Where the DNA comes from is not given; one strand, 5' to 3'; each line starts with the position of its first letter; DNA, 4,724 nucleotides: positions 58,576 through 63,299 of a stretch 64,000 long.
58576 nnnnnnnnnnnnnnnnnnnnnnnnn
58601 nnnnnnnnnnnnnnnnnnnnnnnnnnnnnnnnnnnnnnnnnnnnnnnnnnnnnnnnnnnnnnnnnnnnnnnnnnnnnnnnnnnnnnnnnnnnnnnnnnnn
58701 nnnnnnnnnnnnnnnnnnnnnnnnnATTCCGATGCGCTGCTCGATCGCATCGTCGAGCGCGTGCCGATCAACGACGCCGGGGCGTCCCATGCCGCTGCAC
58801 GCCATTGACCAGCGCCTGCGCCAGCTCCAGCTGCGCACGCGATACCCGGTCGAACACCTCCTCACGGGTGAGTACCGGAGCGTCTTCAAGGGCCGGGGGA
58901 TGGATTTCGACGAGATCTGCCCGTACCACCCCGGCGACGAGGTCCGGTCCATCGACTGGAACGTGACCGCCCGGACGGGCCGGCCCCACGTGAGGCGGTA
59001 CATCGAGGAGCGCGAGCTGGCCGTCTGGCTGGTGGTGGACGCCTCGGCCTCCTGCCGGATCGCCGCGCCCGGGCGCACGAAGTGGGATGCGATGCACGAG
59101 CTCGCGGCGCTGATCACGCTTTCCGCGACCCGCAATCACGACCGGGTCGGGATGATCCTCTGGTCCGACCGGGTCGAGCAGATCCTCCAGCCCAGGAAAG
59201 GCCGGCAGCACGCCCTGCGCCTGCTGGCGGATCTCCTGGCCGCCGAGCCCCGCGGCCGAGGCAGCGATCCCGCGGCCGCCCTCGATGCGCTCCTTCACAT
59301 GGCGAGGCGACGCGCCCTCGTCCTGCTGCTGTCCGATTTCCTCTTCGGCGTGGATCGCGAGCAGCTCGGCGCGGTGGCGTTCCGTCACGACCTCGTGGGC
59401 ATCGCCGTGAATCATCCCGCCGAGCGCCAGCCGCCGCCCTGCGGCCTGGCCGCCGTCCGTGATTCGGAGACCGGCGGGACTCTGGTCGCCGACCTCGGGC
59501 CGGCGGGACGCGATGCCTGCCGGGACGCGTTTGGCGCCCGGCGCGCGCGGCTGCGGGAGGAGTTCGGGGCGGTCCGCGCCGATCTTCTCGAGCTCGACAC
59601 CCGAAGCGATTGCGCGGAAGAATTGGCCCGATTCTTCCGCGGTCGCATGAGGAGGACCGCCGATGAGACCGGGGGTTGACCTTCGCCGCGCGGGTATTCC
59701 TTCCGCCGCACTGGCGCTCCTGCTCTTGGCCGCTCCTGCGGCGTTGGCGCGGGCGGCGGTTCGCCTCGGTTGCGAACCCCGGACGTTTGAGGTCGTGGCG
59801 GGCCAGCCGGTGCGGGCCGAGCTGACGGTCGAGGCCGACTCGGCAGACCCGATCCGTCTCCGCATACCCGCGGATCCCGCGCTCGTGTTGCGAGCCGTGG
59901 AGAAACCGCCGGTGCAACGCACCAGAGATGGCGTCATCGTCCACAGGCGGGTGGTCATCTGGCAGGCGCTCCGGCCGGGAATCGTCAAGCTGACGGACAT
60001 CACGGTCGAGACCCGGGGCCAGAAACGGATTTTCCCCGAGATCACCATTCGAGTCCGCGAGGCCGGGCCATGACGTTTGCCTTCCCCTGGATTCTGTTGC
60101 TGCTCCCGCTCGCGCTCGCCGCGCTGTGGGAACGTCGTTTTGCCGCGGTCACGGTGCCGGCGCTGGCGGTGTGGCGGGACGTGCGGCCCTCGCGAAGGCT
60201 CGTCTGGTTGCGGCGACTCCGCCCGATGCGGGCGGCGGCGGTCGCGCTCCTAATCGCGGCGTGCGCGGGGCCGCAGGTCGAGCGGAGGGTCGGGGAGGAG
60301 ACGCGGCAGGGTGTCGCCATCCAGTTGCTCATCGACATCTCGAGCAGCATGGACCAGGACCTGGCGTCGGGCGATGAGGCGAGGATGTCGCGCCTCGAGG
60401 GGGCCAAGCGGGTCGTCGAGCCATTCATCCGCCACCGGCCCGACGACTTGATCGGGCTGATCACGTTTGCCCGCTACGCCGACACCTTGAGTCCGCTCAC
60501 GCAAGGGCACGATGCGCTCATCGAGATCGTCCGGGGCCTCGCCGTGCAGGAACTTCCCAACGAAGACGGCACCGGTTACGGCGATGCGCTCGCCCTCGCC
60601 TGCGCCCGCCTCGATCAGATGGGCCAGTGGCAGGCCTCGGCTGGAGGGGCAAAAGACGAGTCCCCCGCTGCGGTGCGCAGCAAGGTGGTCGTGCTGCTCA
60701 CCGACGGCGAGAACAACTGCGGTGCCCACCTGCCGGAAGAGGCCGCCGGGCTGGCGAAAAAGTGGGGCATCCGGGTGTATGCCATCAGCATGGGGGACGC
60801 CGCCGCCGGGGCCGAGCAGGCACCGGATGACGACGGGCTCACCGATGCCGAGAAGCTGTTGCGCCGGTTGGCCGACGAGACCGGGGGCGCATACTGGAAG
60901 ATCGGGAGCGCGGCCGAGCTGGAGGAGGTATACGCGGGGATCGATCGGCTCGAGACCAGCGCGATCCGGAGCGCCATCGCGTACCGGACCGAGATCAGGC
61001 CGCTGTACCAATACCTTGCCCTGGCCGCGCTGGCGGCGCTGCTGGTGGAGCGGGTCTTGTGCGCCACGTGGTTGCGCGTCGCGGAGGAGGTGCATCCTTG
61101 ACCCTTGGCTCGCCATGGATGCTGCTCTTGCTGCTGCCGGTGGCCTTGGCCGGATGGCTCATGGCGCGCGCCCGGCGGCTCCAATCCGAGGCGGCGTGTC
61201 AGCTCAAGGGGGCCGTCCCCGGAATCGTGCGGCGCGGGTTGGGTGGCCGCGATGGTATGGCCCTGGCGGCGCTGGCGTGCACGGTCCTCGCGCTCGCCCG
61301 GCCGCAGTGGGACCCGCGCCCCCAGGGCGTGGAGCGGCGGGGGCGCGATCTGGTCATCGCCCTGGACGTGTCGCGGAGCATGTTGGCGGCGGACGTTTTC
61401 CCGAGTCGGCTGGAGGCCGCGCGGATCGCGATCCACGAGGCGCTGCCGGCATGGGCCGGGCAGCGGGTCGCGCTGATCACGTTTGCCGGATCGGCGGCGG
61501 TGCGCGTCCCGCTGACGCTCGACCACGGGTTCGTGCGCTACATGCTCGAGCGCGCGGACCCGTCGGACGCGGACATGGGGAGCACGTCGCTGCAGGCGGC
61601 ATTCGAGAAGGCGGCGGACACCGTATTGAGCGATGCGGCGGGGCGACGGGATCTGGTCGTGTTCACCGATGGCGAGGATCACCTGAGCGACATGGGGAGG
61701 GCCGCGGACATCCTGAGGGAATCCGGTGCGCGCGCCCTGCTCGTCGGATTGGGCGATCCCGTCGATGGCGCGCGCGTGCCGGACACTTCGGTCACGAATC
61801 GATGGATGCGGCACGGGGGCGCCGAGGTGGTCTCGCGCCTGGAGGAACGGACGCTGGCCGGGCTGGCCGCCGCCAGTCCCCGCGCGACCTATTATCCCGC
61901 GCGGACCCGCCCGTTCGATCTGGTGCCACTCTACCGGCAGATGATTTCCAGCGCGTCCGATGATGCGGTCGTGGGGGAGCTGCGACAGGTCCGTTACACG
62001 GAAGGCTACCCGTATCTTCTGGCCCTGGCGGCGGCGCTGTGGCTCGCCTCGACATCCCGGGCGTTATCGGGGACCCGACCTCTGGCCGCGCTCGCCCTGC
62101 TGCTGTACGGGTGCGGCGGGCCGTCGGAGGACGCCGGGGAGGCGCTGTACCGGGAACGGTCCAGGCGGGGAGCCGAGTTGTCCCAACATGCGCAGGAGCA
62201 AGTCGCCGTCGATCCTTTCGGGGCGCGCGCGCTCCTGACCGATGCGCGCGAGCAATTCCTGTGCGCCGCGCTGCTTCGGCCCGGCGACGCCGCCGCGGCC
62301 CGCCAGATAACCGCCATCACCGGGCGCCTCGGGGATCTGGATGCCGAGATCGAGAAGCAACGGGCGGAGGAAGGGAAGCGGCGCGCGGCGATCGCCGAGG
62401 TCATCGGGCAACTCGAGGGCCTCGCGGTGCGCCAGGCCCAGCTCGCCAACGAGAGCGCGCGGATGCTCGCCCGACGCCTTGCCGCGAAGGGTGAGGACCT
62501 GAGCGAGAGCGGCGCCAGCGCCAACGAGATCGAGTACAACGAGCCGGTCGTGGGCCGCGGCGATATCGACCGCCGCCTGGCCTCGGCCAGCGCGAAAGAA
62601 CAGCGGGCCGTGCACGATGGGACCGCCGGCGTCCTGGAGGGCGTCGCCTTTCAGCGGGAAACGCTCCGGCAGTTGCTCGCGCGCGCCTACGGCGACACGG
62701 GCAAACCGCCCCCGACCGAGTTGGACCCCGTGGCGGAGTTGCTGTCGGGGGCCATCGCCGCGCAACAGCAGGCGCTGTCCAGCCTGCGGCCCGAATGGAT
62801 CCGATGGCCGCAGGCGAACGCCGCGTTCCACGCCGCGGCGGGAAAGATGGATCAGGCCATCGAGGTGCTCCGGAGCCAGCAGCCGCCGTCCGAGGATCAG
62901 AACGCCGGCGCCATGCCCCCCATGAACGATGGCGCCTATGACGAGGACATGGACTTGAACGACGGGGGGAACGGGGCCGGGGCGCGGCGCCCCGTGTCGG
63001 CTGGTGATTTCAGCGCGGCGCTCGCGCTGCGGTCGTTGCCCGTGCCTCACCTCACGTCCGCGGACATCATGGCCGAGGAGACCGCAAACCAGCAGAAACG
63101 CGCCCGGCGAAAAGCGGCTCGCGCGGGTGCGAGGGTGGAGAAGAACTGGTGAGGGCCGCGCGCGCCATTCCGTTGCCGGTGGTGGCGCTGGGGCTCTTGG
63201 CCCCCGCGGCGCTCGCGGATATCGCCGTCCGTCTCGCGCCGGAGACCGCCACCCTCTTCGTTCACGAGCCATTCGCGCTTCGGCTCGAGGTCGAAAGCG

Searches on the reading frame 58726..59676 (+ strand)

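Call 14: search_protein_families(library=pfam, proteins=[window:58726-59676:+], max_evalue=0.0001)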
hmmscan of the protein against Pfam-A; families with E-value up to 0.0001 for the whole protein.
window:58726-59676:+ (317 aa): 2 families
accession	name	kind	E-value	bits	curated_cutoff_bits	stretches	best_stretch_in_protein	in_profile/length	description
PF01882.25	DUF58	-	6.9e-60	202.4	23.4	1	66-275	4-212/216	Protein of unknown function DUF58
PF13519.12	VWA_2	-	3.1e-11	44.3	27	1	100-205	1-106/107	von Willebrand factor type A domain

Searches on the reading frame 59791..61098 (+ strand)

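Call 14: search_protein_families(library=pfam, proteins=[window:59791-61098:+], max_evalue=0.0001)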
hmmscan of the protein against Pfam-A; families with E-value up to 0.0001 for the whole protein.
window:59791-61098:+ (436 aa): 2 families
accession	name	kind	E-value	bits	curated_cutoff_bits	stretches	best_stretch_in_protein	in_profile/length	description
PF13519.12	VWA_2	-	9.9e-14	52.3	27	1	179-307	3-107/107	von Willebrand factor type A domain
PF00092.34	VWA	-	7.1e-12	46.3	23.8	1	178-365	3-155/174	von Willebrand factor type A domain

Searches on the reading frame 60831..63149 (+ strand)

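Call 14: search_protein_families(library=pfam, proteins=[window:60831-63149:+], max_evalue=0.0001)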
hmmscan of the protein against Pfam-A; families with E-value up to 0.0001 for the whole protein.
window:60831-63149:+ (773 aa): 2 families
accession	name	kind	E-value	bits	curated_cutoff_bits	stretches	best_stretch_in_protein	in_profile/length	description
PF13519.12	VWA_2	-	1.5e-17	64.6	27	1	174-282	1-107/107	von Willebrand factor type A domain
PF00092.34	VWA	-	7.1e-11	43.1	23.8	1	173-313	1-145/174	von Willebrand factor type A domain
